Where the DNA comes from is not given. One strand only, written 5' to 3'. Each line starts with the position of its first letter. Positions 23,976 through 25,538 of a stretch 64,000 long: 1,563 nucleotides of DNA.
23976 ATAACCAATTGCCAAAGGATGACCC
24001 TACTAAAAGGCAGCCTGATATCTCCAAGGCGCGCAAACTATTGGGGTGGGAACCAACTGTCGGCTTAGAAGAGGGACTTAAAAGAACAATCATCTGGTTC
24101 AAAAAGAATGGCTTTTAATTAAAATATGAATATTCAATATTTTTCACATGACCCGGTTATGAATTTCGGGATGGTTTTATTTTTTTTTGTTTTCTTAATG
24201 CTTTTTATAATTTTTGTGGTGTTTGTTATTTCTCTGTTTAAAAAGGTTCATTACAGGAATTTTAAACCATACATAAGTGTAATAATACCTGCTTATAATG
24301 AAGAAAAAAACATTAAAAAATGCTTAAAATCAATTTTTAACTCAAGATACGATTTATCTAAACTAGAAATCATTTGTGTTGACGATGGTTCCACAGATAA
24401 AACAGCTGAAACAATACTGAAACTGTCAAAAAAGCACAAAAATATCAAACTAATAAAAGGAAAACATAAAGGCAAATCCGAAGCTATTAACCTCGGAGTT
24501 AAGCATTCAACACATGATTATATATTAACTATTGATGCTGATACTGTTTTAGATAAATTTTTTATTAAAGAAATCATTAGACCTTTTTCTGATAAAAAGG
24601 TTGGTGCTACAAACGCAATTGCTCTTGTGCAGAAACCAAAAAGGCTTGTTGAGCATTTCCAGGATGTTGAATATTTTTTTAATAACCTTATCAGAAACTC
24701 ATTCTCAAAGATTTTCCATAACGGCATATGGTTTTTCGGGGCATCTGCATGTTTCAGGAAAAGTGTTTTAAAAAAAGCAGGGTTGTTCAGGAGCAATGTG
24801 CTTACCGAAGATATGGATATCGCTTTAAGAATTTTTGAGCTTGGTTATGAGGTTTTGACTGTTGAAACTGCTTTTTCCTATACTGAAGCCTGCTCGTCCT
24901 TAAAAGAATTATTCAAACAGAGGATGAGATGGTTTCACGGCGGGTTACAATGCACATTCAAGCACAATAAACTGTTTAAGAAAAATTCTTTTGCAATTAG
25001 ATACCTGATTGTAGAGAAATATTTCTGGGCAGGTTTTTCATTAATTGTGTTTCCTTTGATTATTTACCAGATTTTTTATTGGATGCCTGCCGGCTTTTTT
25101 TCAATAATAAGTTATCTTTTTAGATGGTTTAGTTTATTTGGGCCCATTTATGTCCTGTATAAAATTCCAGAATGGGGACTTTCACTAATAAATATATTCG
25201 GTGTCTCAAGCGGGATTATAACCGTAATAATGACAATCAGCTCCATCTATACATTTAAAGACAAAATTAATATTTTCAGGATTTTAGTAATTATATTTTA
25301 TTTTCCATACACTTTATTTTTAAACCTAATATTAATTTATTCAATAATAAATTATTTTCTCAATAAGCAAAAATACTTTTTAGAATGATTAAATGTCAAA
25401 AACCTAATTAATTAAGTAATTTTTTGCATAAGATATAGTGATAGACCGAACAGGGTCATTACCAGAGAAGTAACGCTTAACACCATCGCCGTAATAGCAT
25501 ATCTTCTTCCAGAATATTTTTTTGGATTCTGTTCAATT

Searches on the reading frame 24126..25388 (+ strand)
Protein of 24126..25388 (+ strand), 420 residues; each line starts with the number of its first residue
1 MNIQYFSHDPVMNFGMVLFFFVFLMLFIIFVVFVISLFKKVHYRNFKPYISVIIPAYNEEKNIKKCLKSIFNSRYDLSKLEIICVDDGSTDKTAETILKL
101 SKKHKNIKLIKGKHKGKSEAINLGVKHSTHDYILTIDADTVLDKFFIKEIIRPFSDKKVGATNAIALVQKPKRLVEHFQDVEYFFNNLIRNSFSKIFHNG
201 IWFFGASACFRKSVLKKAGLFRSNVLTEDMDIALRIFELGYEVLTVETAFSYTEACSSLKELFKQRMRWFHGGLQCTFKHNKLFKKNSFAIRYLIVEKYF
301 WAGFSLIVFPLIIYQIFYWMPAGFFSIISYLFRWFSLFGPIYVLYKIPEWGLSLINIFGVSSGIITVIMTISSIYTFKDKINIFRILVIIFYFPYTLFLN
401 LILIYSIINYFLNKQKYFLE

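Call 28: search_protein_families(library=pfam, proteins=[window:24126-25388:+], max_evalue=0.01)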
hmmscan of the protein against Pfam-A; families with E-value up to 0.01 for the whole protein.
window:24126-25388:+ (420 aa): 5 families
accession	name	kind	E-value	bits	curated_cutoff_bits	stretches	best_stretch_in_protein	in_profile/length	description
PF00535.33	Glycos_transf_2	-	9.6e-33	113.9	23.3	1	51-212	1-161/168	Glycosyl transferase family 2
PF13641.12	Glyco_tranf_2_3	-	5.8e-30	105.4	27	1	48-271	1-229/230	Glycosyltransferase like family 2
PF13632.12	Glyco_trans_2_3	-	1.7e-23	83.9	27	1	132-331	1-195/198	Glycosyl transferase family group 2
PF13506.12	Glyco_transf_21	-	3.2e-14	53.2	21.7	1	120-269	21-172/174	Glycosyl transferase family 21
PF10111.15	Glyco_tranf_2_2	-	2.4e-11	44.1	27.3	1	51-270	1-232/276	Glycosyltransferase like family 2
